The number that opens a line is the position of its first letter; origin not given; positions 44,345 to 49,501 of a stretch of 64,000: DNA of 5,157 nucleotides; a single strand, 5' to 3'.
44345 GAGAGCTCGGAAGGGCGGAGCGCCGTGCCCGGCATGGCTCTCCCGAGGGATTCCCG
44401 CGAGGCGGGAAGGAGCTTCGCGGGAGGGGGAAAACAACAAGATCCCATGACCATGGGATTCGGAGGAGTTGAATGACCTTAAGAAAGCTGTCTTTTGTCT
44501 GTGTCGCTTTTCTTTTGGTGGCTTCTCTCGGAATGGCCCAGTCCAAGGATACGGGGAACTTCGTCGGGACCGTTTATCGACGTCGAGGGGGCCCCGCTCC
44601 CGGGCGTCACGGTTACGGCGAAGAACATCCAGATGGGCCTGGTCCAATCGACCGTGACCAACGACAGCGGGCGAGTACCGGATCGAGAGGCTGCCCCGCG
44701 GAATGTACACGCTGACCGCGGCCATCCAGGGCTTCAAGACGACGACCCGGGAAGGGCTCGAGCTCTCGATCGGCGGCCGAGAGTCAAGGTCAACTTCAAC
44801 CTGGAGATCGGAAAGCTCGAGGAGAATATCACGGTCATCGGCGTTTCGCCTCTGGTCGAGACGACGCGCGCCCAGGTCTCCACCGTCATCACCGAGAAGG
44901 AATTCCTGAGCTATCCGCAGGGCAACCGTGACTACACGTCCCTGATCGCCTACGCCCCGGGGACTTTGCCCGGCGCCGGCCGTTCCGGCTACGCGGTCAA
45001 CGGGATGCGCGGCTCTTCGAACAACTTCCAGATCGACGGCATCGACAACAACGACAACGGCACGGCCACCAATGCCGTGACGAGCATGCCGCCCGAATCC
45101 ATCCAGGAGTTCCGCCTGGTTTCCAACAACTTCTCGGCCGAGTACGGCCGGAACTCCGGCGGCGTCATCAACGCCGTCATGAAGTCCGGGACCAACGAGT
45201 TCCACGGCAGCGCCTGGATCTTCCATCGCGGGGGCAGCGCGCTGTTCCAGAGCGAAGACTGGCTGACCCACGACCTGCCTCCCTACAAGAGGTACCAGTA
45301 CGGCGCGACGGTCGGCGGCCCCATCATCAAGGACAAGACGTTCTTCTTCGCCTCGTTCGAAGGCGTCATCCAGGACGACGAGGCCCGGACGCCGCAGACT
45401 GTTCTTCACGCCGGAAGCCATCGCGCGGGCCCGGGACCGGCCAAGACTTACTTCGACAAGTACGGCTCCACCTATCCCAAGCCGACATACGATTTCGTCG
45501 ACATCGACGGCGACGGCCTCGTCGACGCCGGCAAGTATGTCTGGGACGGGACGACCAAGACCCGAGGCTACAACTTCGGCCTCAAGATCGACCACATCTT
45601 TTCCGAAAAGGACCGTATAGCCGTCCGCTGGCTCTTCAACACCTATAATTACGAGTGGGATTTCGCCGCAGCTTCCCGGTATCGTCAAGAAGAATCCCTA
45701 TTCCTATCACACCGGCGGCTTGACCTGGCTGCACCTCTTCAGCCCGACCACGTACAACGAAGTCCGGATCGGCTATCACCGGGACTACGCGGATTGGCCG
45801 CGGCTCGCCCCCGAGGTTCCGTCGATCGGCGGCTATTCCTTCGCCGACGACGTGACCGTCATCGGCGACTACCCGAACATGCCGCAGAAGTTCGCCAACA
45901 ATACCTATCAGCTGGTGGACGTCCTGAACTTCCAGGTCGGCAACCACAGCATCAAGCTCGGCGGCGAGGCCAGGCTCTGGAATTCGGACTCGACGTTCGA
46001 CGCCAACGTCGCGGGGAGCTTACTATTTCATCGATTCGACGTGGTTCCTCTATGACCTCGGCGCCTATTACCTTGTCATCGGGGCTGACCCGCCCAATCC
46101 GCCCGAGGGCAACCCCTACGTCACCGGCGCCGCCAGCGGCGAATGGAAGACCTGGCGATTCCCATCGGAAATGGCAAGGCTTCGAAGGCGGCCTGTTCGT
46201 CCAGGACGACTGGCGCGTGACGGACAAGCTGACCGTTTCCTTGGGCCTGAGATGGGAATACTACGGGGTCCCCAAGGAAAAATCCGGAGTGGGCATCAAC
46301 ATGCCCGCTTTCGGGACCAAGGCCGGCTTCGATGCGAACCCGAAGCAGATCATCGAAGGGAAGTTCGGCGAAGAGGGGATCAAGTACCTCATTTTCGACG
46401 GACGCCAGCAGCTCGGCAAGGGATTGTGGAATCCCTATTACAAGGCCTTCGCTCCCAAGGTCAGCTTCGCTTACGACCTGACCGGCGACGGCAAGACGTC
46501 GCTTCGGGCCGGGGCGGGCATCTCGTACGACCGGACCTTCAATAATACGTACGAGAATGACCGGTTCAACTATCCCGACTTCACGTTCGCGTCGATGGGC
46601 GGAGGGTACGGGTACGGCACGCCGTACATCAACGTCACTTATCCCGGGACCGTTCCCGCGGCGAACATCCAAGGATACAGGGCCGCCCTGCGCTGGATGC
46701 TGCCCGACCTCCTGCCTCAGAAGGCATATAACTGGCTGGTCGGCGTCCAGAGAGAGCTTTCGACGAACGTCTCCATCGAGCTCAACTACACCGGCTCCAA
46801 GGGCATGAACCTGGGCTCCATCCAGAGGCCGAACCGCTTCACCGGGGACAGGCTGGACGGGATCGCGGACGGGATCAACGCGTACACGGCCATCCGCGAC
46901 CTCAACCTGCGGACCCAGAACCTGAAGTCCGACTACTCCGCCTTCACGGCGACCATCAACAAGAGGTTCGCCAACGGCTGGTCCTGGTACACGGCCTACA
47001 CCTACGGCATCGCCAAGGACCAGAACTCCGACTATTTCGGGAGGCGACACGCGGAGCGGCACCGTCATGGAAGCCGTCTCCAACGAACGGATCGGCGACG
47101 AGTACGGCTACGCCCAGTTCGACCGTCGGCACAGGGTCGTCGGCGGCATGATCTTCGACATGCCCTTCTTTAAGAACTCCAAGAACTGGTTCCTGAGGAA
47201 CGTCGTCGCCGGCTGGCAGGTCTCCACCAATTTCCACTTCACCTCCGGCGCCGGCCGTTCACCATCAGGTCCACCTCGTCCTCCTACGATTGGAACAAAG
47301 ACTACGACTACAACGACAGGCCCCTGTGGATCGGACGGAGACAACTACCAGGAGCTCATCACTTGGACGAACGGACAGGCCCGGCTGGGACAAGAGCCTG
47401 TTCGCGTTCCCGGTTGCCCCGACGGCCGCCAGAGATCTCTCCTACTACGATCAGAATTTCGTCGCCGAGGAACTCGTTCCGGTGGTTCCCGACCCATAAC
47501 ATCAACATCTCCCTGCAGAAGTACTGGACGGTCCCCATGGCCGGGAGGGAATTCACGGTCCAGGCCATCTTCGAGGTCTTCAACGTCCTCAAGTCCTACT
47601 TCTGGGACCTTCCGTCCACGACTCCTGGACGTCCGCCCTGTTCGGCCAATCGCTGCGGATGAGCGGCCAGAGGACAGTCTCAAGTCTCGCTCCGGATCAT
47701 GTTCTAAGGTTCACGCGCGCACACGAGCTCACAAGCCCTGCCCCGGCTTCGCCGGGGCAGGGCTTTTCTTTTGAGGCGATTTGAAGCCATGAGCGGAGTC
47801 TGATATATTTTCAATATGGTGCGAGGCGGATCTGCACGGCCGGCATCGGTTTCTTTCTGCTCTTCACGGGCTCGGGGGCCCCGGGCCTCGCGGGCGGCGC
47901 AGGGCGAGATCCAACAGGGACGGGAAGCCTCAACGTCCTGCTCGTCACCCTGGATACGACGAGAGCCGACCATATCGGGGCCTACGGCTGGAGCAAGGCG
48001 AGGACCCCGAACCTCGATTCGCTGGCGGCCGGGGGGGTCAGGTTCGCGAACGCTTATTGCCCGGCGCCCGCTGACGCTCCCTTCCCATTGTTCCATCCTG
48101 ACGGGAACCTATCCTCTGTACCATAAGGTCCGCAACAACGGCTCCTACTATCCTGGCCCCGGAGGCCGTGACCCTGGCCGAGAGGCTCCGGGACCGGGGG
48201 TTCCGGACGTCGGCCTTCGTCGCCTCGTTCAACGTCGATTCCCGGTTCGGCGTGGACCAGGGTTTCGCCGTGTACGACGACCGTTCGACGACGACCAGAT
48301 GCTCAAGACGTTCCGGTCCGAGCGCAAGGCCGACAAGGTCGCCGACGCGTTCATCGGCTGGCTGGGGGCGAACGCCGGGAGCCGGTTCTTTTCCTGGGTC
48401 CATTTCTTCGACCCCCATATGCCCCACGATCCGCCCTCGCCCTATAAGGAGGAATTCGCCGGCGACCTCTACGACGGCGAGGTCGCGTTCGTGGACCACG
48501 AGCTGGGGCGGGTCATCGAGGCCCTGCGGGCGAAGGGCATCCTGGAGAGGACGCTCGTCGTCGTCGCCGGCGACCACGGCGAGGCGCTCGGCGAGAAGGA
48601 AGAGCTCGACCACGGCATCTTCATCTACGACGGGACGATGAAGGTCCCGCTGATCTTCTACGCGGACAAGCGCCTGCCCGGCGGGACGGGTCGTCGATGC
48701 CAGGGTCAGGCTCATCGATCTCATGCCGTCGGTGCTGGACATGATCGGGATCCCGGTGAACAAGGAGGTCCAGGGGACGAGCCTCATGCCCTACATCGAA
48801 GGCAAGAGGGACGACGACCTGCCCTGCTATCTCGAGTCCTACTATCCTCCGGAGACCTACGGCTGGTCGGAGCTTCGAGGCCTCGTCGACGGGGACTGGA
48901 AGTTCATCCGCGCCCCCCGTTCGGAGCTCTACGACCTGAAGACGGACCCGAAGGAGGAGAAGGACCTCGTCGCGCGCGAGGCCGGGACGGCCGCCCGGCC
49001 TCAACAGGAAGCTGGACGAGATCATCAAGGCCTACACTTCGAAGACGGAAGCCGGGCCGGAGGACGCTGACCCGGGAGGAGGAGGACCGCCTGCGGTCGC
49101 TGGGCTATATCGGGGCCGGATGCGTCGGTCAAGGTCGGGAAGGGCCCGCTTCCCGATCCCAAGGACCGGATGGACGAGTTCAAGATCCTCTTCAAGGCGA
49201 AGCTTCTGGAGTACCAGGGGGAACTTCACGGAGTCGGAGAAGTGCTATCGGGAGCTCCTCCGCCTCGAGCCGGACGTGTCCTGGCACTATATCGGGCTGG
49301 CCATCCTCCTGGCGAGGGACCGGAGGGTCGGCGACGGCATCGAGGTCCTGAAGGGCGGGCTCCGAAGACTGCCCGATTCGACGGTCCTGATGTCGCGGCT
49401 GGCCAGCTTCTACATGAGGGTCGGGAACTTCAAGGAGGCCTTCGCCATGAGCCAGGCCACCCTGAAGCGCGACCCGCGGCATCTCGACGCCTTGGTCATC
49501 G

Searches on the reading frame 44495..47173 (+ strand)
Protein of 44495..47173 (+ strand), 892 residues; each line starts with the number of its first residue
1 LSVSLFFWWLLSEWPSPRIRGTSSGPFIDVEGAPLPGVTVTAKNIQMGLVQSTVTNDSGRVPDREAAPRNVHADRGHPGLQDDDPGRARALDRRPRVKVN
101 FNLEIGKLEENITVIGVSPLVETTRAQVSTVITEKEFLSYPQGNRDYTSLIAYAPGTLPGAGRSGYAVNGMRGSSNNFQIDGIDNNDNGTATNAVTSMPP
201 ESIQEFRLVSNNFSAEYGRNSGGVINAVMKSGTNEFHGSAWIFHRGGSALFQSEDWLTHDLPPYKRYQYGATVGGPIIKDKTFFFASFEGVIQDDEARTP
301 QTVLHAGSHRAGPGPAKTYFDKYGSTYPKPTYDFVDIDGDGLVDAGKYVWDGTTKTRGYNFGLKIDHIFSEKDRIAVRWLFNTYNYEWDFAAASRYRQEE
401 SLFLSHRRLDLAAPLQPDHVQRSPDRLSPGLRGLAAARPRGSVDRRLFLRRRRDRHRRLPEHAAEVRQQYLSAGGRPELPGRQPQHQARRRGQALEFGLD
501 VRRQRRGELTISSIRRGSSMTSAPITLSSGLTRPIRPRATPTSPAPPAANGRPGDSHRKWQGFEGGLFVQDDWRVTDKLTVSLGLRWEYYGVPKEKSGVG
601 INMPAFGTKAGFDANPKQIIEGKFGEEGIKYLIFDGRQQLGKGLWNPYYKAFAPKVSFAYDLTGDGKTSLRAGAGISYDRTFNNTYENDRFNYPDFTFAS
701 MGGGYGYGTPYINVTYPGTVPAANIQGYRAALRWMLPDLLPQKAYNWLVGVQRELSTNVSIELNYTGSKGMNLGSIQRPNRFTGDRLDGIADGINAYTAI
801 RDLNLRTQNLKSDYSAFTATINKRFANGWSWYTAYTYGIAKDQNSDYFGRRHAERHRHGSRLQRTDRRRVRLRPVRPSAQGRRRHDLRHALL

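Call 21: search_protein_families(library=pfam, proteins=[window:44495-47173:+], max_evalue=0.001)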
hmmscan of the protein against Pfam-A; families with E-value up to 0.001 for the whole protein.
window:44495-47173:+ (892 aa): 4 families
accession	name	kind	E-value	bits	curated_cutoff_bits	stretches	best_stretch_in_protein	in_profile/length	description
PF25183.1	OMP_b-brl_4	-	1.7e-75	255.4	30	2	494-852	300-644/838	Outer membrane beta barrel domain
PF07715.20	Plug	-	2.4e-08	34.9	23.9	1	127-223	7-105/107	TonB-dependent Receptor Plug Domain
PF00593.30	TonB_dep_Rec_b-barrel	-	6.7e-08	33.2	27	1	367-752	55-280/436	TonB dependent receptor-like, beta-barrel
PF13620.12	CarboxypepD_reg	-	0.00015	22.4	32.3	1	29-60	8-39/82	Carboxypeptidase regulatory-like domain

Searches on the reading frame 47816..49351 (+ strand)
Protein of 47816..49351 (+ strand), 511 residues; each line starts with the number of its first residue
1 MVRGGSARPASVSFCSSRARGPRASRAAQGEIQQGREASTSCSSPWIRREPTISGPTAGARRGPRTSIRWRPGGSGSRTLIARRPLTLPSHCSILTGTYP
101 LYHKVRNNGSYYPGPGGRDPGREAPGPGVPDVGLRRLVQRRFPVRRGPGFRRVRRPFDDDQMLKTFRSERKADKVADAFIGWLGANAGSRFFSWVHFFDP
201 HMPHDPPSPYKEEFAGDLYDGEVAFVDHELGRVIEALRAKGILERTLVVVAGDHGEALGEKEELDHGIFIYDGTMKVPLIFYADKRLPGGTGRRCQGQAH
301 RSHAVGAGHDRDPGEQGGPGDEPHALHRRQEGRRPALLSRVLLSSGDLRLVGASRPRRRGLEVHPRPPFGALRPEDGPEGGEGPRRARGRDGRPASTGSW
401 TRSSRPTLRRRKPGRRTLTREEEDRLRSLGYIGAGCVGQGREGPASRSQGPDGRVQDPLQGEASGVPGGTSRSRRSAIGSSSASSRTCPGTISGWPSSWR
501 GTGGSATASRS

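Call 47: search_protein_families(library=pfam, proteins=[window:47816-49351:+], max_evalue=0.0001)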
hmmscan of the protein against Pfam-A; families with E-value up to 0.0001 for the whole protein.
window:47816-49351:+ (511 aa): 2 families
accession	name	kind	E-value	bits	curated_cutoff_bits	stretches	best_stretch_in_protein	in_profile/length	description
PF00884.28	Sulfatase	-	7.9e-19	68.5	25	1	168-287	142-277/301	Sulfatase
PF01663.27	Phosphodiest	-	3e-09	37.4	23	0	220-257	185-222/342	Type I phosphodiesterase / nucleotide pyrophosphatase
